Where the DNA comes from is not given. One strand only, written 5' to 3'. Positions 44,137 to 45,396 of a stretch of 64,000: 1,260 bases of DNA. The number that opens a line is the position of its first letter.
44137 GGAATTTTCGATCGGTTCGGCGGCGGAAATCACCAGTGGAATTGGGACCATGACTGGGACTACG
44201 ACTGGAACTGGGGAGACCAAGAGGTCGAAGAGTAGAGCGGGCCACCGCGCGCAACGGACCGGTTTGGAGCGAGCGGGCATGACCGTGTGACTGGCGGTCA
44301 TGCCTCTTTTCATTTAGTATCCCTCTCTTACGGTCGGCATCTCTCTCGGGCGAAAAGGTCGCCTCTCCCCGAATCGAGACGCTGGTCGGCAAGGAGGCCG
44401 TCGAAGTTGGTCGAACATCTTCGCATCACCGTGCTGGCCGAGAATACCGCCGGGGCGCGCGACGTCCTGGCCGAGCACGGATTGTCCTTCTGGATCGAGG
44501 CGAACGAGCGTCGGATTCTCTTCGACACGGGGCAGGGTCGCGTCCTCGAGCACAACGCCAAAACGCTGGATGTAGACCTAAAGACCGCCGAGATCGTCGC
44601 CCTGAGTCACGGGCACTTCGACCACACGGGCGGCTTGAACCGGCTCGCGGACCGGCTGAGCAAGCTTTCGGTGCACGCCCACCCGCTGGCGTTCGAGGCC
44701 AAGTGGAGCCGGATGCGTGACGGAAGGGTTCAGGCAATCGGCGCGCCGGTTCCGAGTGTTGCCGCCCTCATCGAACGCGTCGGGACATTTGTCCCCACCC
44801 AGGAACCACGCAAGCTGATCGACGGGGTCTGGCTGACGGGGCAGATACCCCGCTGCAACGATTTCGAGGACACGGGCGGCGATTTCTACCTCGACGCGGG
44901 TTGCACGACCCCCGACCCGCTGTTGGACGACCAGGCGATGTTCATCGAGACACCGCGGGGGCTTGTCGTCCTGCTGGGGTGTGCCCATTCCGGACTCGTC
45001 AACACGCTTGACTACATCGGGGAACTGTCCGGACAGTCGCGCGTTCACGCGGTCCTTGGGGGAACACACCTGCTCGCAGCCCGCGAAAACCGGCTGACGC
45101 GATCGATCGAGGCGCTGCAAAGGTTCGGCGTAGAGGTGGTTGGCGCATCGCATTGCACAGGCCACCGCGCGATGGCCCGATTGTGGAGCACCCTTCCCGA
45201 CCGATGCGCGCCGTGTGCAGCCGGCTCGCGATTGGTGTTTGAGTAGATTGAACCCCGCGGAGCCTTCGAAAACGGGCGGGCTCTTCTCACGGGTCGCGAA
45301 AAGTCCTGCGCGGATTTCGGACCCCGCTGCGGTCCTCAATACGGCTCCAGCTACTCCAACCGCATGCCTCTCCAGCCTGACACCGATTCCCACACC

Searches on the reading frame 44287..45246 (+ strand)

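Call 53: search_protein_families(library=pfam, proteins=[window:44287-45246:+], max_evalue=0.00001)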
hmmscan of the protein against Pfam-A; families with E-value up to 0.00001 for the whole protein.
window:44287-45246:+ (319 aa): 2 families
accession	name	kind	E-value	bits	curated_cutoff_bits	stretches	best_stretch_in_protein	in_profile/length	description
PF00753.33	Lactamase_B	-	1.2e-11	45.4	22.7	1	65-165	6-112/196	Metallo-beta-lactamase superfamily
PF12706.13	Lactamase_B_2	-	7.5e-07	29.4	27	1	75-132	1-63/200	Beta-lactamase superfamily domain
